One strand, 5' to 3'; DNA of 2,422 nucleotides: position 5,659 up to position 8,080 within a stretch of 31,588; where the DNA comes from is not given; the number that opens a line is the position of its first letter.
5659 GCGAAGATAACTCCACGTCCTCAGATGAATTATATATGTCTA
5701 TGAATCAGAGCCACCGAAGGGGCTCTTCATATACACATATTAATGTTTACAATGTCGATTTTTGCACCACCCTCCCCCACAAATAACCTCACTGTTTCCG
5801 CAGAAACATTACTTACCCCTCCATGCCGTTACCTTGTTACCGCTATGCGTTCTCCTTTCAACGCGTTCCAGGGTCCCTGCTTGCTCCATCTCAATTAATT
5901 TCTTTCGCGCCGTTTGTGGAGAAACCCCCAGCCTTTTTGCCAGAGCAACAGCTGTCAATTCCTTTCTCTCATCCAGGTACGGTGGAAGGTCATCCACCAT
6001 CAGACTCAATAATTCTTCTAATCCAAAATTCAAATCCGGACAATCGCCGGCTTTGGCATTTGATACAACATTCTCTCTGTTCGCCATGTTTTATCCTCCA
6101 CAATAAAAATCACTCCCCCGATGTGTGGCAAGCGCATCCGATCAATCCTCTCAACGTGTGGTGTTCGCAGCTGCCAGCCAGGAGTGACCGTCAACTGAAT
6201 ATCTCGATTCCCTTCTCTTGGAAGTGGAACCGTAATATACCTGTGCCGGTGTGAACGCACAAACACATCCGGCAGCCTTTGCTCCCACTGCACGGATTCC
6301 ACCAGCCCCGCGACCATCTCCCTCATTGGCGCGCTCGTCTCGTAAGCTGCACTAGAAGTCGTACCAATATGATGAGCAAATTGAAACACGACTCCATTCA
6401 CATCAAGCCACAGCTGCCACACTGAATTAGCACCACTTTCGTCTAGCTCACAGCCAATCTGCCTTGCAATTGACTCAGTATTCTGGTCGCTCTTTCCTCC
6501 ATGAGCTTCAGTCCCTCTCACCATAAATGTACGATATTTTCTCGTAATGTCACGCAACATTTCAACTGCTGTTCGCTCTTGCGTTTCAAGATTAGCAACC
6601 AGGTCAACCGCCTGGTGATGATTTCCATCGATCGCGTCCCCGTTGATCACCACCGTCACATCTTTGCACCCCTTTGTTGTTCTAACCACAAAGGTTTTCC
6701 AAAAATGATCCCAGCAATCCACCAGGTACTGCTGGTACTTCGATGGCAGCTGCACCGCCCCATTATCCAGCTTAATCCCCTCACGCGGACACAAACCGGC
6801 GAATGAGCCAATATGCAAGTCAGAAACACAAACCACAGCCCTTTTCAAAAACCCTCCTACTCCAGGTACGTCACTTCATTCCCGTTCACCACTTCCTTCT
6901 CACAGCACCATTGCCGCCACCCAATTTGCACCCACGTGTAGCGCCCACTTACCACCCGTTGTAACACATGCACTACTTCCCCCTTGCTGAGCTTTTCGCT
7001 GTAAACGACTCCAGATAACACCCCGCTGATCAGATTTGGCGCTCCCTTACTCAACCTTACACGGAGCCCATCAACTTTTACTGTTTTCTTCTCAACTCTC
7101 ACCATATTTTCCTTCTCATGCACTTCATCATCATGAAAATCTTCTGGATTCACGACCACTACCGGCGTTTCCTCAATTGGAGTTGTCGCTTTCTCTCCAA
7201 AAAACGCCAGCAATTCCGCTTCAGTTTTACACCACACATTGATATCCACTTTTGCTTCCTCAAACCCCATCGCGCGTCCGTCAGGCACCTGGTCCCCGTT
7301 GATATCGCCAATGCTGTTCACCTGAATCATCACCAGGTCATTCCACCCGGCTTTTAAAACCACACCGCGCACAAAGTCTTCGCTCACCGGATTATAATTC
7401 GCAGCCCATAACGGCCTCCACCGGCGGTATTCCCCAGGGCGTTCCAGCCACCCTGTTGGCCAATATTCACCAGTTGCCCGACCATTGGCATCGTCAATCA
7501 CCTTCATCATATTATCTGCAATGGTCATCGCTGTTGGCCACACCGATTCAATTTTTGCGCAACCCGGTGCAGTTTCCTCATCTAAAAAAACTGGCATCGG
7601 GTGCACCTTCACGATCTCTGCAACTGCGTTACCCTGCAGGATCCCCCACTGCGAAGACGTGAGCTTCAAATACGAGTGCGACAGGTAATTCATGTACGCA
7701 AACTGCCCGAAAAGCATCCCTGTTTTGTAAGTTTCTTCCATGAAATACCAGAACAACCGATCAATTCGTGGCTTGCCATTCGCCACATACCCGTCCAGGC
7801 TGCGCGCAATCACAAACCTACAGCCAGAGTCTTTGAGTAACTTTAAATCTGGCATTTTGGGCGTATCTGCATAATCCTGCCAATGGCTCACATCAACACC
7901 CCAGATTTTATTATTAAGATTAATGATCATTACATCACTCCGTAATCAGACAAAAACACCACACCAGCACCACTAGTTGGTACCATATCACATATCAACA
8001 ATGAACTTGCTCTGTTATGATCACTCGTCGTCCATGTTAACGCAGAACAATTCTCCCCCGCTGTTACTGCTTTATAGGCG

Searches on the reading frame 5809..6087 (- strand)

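Call 3: search_protein_families(library=pfam, proteins=[window:5809-6087:-], max_evalue=0.01)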
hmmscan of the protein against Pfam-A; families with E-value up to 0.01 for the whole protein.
window:5809-6087:- (92 aa): 10 families
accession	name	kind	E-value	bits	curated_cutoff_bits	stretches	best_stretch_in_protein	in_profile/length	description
PF08220.18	HTH_DeoR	-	2.1e-06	27.8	21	1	37-76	8-47/57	DeoR-like helix-turn-helix domain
PF12840.13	HTH_20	-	5.3e-05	23.5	27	1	37-73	12-48/51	Helix-turn-helix domain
PF08279.18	HTH_11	-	7e-05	23.1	25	1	39-74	11-44/55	HTH domain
PF12802.13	MarR_2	-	0.0001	22.9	27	1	38-81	14-58/61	MarR family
PF04967.18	HTH_10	-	0.00098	19.3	23.1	1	37-66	17-46/53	HTH DNA binding domain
PF13545.12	HTH_Crp_2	-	0.0011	19.3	27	1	43-78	22-57/70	Crp-like helix-turn-helix domain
PF01047.28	MarR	-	0.0012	19.1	24.6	1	38-76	12-50/59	MarR family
PF01325.25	Fe_dep_repress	-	0.0023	18.5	26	1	41-77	20-56/60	Iron dependent repressor, N-terminal DNA binding domain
PF00392.27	GntR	-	0.0048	17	27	1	47-79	28-60/64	Bacterial regulatory proteins, gntR family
PF13412.12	HTH_24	-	0.0049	16.8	21.9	1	40-72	14-46/48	Winged helix-turn-helix DNA-binding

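Call 6: search_protein_families(library=phrogs, proteins=[window:5809-6087:-], max_evalue=0.01)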
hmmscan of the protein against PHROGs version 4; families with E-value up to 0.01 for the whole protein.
window:5809-6087:- (92 aa): 0 families

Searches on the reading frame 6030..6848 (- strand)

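Call 3: search_protein_families(library=pfam, proteins=[window:6030-6848:-], max_evalue=0.01)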
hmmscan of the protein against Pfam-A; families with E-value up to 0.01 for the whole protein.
window:6030-6848:- (272 aa): 0 families

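Call 6: search_protein_families(library=phrogs, proteins=[window:6030-6848:-], max_evalue=0.01)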
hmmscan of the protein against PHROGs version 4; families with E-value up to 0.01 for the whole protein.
window:6030-6848:- (272 aa): 1 family
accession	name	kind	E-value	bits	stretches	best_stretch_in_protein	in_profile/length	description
phrog_284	-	DNA, RNA and nucleotide metabolism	3.8e-05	23.8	1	3-105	131-225/398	exonuclease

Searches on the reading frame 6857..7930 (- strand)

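Call 3: search_protein_families(library=pfam, proteins=[window:6857-7930:-], max_evalue=0.01)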
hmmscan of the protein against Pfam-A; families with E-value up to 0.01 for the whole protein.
window:6857-7930:- (357 aa): 1 family
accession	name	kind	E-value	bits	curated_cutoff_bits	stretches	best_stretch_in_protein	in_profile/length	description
PF01183.26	Glyco_hydro_25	-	0.00044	21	27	1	12-212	1-179/180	Glycosyl hydrolases family 25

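Call 6: search_protein_families(library=phrogs, proteins=[window:6857-7930:-], max_evalue=0.01)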
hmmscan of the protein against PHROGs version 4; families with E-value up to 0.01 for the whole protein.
window:6857-7930:- (357 aa): 2 families
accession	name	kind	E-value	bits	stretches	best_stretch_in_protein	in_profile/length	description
phrog_3084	-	lysis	1.1e-05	25.6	1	6-276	156-386/468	endolysin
phrog_6219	-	lysis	0.0018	18.8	1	10-81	3-63/326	endolysin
